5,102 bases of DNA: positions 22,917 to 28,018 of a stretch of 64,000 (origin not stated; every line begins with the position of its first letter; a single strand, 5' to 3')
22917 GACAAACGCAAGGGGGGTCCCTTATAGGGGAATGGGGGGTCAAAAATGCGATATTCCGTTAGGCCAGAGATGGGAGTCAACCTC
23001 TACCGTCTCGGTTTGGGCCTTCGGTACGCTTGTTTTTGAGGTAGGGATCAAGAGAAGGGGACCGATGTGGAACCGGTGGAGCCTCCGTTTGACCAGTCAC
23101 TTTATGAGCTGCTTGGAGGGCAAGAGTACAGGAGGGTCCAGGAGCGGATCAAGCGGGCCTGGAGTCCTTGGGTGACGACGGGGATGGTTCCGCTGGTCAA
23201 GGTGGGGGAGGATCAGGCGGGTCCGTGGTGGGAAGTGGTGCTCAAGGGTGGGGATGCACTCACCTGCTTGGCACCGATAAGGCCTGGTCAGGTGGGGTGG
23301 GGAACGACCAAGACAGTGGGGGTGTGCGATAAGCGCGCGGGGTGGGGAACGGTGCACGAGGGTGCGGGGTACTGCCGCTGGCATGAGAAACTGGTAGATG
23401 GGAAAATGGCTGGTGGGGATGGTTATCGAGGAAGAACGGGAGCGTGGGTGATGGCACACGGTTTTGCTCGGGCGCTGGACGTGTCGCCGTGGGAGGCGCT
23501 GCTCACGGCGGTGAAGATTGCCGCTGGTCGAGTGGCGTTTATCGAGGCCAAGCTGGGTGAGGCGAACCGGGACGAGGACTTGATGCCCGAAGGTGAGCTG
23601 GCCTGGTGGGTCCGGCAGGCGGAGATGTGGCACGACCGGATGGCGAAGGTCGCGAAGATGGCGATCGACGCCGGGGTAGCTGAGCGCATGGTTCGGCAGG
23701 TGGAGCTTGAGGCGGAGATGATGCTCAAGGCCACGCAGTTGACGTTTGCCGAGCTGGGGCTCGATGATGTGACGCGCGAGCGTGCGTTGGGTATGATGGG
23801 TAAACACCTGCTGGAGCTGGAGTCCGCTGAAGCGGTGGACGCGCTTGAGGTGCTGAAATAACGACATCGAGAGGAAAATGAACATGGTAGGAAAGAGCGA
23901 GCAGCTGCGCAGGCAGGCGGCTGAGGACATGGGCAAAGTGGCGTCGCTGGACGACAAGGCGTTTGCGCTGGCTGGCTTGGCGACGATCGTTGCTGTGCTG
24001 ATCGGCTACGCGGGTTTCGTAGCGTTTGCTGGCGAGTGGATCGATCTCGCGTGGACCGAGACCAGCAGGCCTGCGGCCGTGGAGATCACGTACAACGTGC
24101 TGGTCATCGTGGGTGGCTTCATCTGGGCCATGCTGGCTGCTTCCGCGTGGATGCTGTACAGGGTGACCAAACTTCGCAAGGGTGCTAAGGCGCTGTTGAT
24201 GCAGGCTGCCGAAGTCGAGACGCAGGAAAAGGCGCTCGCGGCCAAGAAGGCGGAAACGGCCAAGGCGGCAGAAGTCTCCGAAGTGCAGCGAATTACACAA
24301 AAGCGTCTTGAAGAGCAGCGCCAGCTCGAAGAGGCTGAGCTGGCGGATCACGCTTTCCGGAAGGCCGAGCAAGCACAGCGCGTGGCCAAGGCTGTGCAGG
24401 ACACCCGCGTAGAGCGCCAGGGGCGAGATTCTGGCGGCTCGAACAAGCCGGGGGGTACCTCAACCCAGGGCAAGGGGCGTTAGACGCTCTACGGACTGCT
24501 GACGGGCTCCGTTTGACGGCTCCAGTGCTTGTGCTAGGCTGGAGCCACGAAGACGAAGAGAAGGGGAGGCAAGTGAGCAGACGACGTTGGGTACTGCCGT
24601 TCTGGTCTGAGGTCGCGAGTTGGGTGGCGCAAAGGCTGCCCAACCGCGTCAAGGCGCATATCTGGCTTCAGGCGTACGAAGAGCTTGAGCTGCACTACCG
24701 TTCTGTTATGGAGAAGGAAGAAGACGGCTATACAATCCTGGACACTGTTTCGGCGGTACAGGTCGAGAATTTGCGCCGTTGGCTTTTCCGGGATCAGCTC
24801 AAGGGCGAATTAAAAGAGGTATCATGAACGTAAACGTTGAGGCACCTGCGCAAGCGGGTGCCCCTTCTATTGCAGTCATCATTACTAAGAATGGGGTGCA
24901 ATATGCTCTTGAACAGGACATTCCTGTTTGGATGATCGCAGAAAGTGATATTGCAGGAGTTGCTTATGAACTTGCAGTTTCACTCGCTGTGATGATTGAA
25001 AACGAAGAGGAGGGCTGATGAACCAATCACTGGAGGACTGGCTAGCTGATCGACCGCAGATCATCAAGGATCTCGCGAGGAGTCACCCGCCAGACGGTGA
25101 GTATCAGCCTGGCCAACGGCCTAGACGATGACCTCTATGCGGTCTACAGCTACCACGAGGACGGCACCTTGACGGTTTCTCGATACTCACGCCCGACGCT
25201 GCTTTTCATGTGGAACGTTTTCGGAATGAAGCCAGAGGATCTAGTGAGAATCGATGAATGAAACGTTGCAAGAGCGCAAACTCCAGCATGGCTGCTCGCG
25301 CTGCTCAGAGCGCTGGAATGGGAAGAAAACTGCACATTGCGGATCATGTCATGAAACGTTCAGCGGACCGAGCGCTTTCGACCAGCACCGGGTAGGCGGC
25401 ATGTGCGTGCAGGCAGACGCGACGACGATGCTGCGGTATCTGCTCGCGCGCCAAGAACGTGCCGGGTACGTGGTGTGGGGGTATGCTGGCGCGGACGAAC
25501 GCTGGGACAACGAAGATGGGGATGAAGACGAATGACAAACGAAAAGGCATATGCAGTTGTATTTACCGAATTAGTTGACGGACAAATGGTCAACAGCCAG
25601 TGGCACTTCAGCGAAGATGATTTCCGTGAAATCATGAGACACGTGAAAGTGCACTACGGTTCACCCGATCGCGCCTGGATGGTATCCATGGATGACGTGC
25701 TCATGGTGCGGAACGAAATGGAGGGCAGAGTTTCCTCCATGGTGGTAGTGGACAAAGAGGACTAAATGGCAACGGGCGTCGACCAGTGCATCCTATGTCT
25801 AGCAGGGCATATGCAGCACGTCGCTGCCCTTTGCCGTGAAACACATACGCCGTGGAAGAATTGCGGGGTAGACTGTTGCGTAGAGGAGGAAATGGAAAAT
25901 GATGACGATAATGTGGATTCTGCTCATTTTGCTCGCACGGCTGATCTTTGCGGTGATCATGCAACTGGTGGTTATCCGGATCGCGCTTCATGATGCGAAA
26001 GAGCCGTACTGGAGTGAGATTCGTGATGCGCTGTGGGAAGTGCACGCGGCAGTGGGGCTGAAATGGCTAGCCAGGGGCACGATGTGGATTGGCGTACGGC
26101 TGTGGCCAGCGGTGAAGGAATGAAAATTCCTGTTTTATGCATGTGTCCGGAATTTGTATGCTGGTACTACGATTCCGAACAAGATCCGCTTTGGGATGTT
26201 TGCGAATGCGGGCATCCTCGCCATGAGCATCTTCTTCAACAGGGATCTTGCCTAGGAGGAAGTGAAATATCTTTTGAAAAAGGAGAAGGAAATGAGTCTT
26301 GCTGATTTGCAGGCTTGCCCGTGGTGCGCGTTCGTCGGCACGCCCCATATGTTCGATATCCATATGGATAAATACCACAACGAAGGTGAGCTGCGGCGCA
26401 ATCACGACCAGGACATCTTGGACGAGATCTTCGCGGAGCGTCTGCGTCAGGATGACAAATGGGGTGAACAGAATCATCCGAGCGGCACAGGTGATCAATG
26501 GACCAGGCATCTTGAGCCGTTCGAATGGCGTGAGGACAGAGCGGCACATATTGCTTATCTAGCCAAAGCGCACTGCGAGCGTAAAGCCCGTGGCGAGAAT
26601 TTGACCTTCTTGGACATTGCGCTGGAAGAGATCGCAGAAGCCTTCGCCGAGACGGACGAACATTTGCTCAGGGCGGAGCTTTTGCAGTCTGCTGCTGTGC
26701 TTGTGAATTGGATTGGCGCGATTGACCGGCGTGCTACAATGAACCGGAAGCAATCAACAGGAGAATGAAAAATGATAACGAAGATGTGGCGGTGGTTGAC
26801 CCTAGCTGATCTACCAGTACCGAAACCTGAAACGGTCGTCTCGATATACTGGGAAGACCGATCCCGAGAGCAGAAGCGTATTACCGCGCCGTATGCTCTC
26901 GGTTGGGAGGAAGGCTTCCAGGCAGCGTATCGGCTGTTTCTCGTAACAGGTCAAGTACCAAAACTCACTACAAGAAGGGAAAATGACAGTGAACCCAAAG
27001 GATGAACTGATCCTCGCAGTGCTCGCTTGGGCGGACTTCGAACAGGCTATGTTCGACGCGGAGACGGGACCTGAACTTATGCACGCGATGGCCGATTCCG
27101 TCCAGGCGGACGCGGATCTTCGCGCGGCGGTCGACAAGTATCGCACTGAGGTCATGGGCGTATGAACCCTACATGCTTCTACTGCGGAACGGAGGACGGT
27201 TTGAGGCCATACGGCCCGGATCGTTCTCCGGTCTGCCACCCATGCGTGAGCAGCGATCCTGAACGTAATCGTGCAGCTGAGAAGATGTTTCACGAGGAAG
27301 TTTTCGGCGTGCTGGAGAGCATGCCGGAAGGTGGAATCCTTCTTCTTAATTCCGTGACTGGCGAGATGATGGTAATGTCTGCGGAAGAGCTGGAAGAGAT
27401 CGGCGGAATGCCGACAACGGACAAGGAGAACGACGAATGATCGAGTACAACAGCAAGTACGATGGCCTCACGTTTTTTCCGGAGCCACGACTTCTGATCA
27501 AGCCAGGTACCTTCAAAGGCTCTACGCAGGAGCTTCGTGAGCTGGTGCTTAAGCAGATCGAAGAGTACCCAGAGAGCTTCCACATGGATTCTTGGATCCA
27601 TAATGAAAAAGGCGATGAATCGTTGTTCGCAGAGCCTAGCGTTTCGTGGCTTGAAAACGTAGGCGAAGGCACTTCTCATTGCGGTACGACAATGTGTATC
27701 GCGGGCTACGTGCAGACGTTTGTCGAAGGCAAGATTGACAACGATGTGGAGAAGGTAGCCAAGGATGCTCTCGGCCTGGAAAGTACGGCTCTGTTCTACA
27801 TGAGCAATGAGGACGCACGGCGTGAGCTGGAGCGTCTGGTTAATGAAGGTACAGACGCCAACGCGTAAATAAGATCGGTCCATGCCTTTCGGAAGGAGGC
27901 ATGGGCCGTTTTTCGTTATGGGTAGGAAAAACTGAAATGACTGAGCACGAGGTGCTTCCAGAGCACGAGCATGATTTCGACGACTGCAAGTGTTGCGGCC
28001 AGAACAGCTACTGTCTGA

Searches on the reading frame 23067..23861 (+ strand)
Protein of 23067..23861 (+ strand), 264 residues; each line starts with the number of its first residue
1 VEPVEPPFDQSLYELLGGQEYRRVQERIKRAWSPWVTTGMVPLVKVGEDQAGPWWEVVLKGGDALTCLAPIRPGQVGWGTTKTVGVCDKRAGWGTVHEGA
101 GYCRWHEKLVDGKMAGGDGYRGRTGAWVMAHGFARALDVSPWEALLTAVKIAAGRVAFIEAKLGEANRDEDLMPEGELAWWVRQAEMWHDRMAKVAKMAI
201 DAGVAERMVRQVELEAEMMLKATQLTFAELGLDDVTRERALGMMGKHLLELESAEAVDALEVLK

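Call 9: search_protein_families(library=pfam, proteins=[window:23067-23861:+], max_evalue=0.01)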
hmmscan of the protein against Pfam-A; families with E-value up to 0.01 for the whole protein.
window:23067-23861:+ (264 aa): 0 families

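Call 11: search_protein_families(library=phrogs, proteins=[window:23067-23861:+], max_evalue=0.01)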
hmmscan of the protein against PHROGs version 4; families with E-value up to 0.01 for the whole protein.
window:23067-23861:+ (264 aa): 1 family
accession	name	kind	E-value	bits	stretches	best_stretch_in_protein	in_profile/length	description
phrog_3678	-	unknown function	7.5e-09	36.8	1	180-252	140-212/213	-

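Call 14: find_related_loci(query=window:23067-23861:+, collection=viral_contigs, flank=6000)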
Query window:23067-23861:+ (264 aa) in viral_contigs; peptide patterns used: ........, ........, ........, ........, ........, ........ (x = any residue, [..] = any of these).
No stretch of DNA in the collection matches any of the patterns.

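Call 42: find_homologous_proteins(query=window:23067-23861:+, max_evalue=0.001)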
Query window:23067-23861:+ (264 aa): 204 proteins with E <= 0.001 among 1271 candidates; the best 120 are listed.
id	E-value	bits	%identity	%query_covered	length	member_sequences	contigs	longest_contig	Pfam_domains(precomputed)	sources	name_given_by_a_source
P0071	2.6e-173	593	100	100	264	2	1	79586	-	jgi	-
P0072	1.4e-146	505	83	100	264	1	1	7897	-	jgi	jgi:hypothetical protein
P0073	3.2e-146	504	86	100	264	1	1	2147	-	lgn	-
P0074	1.3e-140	486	80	100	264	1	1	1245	-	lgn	-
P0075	3.5e-107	376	69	97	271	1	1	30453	-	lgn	-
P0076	4.1e-104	366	68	98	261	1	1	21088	-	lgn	-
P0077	6.6e-103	362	69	97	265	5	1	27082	-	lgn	-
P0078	1.6e-101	357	68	97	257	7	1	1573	-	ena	-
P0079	1.4e-97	344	64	97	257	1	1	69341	-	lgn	-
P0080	2.7e-96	340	64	96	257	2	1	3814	-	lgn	-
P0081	5.7e-93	329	63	97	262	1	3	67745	-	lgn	-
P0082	4.7e-92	326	69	88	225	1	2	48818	-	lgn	-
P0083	9.0e-59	217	54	88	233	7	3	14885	-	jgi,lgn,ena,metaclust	metaclust:\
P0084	6.9e-57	211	50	91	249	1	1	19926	-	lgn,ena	-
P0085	1.3e-56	210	53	87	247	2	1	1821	-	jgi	jgi:hypothetical protein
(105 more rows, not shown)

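Call 45: search_solved_structures(query=A3, max_evalue=10)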
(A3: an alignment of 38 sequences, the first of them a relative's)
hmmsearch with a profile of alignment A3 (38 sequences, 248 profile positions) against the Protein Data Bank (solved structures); distinct sequences matched with E-value up to 10: 1.
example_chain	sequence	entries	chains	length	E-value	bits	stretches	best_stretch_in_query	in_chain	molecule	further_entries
9r2b_B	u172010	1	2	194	1.1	11.8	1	139-233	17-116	de novo-designed alpha-helical barrel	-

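Call 46: search_protein_families(library=ncbifam, proteins=[window:23067-23861:+], max_evalue=1)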
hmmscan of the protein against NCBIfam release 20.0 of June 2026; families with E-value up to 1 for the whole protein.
window:23067-23861:+ (264 aa): 0 families

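Call 49: predict_structure(alignment_id=A3)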
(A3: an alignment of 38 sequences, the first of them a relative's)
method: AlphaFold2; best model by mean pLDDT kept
length: 264 residues; sequences in the alignment: 38
mean_pLDDT: 81.5   pTM: 0.72
mean pLDDT of the five models: 81.5, 79.5, 77.4, 77.3, 75.0
residues with pLDDT >= 90: 105; 70-90: 109; 50-70: 31; < 50: 19
segments of 3 or more residues with pLDDT < 50: 78-81, 114-120, 259-264
pLDDT, mean of each block of 10 residues (from residue 1): 65 78 78 74 95 94 87 60 73 86 75 43 80 93 91 93 96 97 96 90 75 79 92 94 86 64 40
secondary structure, 60 per line:
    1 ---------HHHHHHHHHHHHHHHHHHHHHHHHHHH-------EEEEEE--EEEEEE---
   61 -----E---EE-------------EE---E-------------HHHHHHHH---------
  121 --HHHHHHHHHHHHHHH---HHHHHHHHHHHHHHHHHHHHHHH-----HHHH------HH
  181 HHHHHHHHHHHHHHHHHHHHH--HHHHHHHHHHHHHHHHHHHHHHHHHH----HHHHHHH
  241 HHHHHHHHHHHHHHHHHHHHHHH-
elements in order: H10-36 E44-49 E52-57 H104-111 H123-137 H141-163 H169-172 H179-201 H204-229 H234-263

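Call 55: fold_search(model_id=the predicted structure, library=viral)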
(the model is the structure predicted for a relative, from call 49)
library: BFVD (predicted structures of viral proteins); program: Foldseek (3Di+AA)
matches with E <= 10: 170; with E <= 0.001: 0
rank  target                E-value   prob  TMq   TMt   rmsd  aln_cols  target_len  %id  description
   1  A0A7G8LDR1            9.5e-01  0.16  0.18  0.21  28.2       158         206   10  (no name in the UniProt tables at hand)
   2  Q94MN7                1.1e+00  0.18  0.18  0.37  11.8       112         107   16  p82 [Myxococcus phage Mx8]
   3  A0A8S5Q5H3            1.1e+00  0.08  0.14  0.16  19.4       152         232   16  Minor tail protein (Fragment) [Myoviridae sp. ctSBU9]
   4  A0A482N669            1.2e+00  0.09  0.13  0.10  45.0       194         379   11  (no name in the UniProt tables at hand)
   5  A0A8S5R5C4            1.3e+00  0.09  0.14  0.18  17.0       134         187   12  Uncharacterized protein [Myoviridae sp. ctZiv5]
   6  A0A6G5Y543            1.4e+00  0.35  0.20  0.30  17.9       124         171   13  (no name in the UniProt tables at hand)
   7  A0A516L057            1.4e+00  0.18  0.16  0.27  13.3       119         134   10  (no name in the UniProt tables at hand)
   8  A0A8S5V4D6            1.5e+00  0.11  0.17  0.07  20.9       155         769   15  Tail tape measure protein [Myoviridae sp. ctKkB1]
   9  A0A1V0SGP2            1.5e+00  0.09  0.20  0.14  19.5       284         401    6  Uncharacterized protein [Hokovirus HKV1]
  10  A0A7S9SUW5            1.5e+00  0.10  0.16  0.13  26.7       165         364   12  (no name in the UniProt tables at hand)
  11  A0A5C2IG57            1.6e+00  0.03  0.15  0.14  20.8       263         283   16  (no name in the UniProt tables at hand)
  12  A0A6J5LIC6            1.8e+00  0.12  0.19  0.28  18.3       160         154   16  Uncharacterized protein [uncultured Caudovirales phage]
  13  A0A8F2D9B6            1.8e+00  0.09  0.09  0.21  12.8        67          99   12  Uncharacterized protein [Gordonia phage VanLee]
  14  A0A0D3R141            1.8e+00  0.06  0.11  0.21   9.8        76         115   18  Uncharacterized protein [Curionopolis virus]
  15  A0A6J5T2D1            1.8e+00  0.02  0.12  0.04  21.1       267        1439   13  DUF4214 domain-containing protein [uncultured Caudovirales phage]
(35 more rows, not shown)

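Call 82: search_dna_similar(query=window:23067-23861:+, collection=phages, mode=protein, max_rows=20, max_evalue=0.001)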
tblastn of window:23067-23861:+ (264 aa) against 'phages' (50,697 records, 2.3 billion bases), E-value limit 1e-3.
Records with a match: 8; places in all: 8; records where one place covers at least 80% of the query: 0.
Best place of each record, by identity: <60% 8.
By first word of the organism name: Streptomyces 8.
By host as written in the record: Streptomyces griseus ATCC 10137 8.
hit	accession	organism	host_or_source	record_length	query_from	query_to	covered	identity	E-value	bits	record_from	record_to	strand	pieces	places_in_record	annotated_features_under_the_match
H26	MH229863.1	Streptomyces phage JackieB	Streptomyces griseus ATCC 10137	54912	133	244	42%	33.9%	4e-4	47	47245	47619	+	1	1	66: hypothetical protein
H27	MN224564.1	Streptomyces phage Araceli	Streptomyces griseus ATCC 10137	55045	133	244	42%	33.9%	4e-4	47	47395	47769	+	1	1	65: hypothetical protein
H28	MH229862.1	Streptomyces phage Henoccus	Streptomyces griseus ATCC 10137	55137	133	244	42%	33.9%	4e-4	47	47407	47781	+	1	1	66: hypothetical protein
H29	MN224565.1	Streptomyces phage Intolerant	Streptomyces griseus ATCC 10137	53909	133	232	38%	35.7%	9e-4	46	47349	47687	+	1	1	63: hypothetical protein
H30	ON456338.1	Streptomyces phage Stuff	Streptomyces griseus ATCC 10137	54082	133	232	38%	35.7%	9e-4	46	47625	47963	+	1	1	65: hypothetical protein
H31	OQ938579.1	Streptomyces phage Bogota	Streptomyces griseus ATCC 10137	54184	133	232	38%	35.7%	9e-4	46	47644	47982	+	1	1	66: hypothetical protein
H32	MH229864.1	Streptomyces phage UNTPL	Streptomyces griseus ATCC 10137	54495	133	232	38%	35.7%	9e-4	46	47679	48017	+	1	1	67: hypothetical protein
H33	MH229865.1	Streptomyces phage LazerLemon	Streptomyces griseus ATCC 10137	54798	132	232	38%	33.6%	4e-4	47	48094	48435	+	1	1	66: hypothetical protein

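Call 83: get_annotated_region(hit=H26, flank=5000)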
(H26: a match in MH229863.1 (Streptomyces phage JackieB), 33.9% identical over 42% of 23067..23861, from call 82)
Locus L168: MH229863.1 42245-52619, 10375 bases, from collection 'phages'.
description: Streptomyces phage JackieB, complete genome.
organism: Streptomyces phage JackieB (NCBI taxid 2201347)
taxonomy: Viruses; Duplodnaviria; Heunggongvirae; Uroviricota; Caudoviricetes
host: Streptomyces griseus ATCC 10137; source: soil; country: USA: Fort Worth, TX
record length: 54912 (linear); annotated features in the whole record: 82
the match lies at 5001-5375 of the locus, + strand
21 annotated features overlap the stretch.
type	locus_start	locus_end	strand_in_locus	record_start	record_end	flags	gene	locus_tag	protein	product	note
CDS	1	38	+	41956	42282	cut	57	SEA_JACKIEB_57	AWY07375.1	hypothetical protein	-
CDS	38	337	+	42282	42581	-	58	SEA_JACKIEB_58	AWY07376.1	HicA-like toxin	toxin in toxin/antitoxin system, HicA-like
CDS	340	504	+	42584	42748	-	59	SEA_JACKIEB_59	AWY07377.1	hypothetical protein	-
CDS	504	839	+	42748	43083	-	60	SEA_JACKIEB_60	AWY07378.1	nucleotide pyrophosphohydrolase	MazG nucleotide pyrophosphohydrolase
CDS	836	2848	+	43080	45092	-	61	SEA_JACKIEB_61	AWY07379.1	DNA polymerase I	-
CDS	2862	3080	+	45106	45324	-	62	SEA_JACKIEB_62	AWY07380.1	hypothetical protein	-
CDS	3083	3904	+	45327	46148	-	63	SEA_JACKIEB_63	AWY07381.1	hypothetical protein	-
CDS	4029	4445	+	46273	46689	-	64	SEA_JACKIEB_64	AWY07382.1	hypothetical protein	-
CDS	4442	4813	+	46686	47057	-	65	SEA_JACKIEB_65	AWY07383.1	hypothetical protein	-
CDS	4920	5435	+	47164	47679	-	66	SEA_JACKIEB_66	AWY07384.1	hypothetical protein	-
CDS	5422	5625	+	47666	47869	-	67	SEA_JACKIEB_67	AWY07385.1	hypothetical protein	-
CDS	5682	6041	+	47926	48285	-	68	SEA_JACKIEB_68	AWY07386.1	hypothetical protein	-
CDS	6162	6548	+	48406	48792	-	69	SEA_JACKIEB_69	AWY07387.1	hypothetical protein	-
CDS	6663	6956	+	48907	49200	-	70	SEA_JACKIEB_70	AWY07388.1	hypothetical protein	-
CDS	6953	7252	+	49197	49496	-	71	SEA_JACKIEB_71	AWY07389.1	hypothetical protein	-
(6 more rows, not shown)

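Call 92: find_related_loci(query=A3, collection=genome_contigs, flank=5000)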
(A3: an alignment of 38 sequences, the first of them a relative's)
Query A3 (264 aa) in genome_contigs; peptide patterns used: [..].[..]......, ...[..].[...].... (x = any residue, [..] = any of these).
474 stretches matched a pattern; 1 encode a relative of the query (tblastn E <= 1e-3); 1 distinct loci.
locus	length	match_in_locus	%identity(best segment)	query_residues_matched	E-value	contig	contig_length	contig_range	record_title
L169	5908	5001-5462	42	91-255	1e-29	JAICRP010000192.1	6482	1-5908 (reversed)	MAG: Nocardioides sp. isolate TY_ISSM_2_bin.27 k141_1426554_length_6482_cov_11.0402, whole genome shotgun sequence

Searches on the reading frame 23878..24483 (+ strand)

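Call 9: search_protein_families(library=pfam, proteins=[window:23878-24483:+], max_evalue=0.01)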
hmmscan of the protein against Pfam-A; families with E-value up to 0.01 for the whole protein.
window:23878-24483:+ (201 aa): 0 families

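Call 11: search_protein_families(library=phrogs, proteins=[window:23878-24483:+], max_evalue=0.01)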
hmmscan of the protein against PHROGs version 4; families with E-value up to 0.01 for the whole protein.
window:23878-24483:+ (201 aa): 0 families

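Call 46: search_protein_families(library=ncbifam, proteins=[window:23878-24483:+], max_evalue=1)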
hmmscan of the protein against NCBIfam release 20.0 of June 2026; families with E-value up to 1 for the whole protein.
window:23878-24483:+ (201 aa): 3 families
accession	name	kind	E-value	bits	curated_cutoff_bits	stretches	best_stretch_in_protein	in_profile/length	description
NF038305.1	HpsJ_fam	subfamily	0.0069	16.3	60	1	48-175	56-179/234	HpsJ family protein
NF002899.0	PRK03449.1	equivalog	0.029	13.5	276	1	74-190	235-349/359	membrane protein insertase YidC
NF009163.0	PRK12509.1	equivalog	0.11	12.6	148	1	79-108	34-63/137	Na+/H+ antiporter subunit B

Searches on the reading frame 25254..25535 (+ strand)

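Call 81: search_protein_families(library=phrogs, proteins=[window:25254-25535:+], max_evalue=0.001)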
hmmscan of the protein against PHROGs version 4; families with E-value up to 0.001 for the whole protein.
window:25254-25535:+ (93 aa): 3 families
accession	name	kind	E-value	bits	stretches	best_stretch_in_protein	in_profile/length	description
phrog_2147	-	unknown function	9.7e-21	74.7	1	7-87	4-83/84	-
phrog_28326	-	unknown function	6.1e-12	47.1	1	4-85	39-112/115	-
phrog_7707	-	unknown function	9.8e-07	29.9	1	11-54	2-45/95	-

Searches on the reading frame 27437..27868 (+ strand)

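Call 81: search_protein_families(library=phrogs, proteins=[window:27437-27868:+], max_evalue=0.001)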
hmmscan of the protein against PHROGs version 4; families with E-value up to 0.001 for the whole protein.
window:27437-27868:+ (143 aa): 2 families
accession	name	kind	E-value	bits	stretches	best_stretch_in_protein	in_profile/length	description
phrog_889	-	unknown function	1.6e-10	41.8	1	32-138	18-145/162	-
phrog_30739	-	unknown function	0.0003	21.9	0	76-92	29-45/163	-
